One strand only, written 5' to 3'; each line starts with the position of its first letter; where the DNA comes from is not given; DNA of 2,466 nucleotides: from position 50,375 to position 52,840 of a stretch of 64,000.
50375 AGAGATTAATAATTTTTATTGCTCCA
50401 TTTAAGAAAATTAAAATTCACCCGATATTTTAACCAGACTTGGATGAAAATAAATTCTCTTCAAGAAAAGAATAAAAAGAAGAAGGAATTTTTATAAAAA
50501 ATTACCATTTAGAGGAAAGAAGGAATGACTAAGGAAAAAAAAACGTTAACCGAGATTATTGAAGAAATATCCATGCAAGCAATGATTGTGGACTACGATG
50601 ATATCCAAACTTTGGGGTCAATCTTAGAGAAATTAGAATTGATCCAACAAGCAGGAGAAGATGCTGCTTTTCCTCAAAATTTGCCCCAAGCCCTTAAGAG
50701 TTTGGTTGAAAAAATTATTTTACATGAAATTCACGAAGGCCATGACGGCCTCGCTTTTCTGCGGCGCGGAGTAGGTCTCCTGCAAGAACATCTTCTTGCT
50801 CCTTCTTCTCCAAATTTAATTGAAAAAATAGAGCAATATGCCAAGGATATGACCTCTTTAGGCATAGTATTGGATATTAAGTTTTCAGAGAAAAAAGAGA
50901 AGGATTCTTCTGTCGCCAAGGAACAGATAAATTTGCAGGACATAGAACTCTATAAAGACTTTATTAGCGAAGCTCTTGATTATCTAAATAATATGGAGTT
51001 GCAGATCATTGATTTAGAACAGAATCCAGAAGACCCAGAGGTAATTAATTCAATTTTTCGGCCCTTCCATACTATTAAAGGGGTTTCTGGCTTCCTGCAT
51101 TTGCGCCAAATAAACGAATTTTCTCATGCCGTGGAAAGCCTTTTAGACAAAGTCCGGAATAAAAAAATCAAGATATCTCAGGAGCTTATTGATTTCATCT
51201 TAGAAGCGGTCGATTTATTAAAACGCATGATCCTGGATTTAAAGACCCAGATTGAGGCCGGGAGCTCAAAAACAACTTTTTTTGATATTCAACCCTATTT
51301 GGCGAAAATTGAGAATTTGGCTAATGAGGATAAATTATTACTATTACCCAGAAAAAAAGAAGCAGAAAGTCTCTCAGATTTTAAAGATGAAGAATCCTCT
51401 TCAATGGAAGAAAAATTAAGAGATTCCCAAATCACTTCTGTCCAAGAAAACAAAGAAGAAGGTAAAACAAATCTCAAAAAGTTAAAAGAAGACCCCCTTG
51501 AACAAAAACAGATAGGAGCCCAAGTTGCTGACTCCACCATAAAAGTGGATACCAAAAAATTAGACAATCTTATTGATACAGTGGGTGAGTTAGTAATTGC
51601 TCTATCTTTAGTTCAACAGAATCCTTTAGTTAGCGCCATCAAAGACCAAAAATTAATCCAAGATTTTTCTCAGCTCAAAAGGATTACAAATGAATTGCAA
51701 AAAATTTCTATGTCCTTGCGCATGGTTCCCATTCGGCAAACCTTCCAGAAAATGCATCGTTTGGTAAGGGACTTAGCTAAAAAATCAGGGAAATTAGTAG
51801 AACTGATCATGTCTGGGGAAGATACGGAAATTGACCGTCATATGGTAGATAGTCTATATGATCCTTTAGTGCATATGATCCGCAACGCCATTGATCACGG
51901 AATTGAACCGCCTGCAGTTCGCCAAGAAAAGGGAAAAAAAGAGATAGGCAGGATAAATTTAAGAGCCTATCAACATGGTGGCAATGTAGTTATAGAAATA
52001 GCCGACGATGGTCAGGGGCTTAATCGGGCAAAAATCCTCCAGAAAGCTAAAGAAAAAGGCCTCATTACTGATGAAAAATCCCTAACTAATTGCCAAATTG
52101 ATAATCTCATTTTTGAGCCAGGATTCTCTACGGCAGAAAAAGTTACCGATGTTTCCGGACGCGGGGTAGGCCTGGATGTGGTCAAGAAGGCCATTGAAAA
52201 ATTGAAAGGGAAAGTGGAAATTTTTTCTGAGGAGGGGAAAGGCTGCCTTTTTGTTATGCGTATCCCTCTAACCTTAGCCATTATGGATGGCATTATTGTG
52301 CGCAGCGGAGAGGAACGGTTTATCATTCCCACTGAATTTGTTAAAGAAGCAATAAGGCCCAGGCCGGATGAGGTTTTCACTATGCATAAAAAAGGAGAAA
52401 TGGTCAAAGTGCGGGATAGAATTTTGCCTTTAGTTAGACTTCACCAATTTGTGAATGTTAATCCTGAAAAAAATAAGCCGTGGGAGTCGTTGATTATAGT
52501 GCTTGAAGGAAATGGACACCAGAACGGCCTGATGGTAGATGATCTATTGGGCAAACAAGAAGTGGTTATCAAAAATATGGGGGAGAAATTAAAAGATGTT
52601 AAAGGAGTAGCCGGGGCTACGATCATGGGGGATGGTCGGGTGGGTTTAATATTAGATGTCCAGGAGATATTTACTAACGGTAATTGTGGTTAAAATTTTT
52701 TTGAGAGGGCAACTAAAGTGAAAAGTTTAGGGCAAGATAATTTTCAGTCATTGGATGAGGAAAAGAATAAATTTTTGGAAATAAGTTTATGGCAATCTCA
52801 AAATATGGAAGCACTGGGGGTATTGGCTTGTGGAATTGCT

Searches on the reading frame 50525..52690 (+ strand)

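Call 34: search_protein_families(library=pfam, proteins=[window:50525-52690:+], max_evalue=0.00001)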
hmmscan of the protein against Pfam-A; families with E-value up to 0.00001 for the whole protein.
window:50525-52690:+ (722 aa): 4 families
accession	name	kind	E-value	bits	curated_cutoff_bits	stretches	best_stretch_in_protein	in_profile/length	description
PF01584.24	CheW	-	9.1e-28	97.1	23.5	1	589-717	2-135/138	CheW-like domain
PF02518.31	HATPase_c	-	7.6e-18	65.4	26.4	1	446-583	4-110/111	Histidine kinase-, DNA gyrase B-, and HSP90-like ATPase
PF01627.28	Hpt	-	3.3e-14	53.3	24.6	1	141-233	1-82/84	Hpt domain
PF02895.20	H-kinase_dim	-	1.6e-13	51.3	23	1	337-397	2-67/68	Signal transducing histidine kinase, homodimeric domain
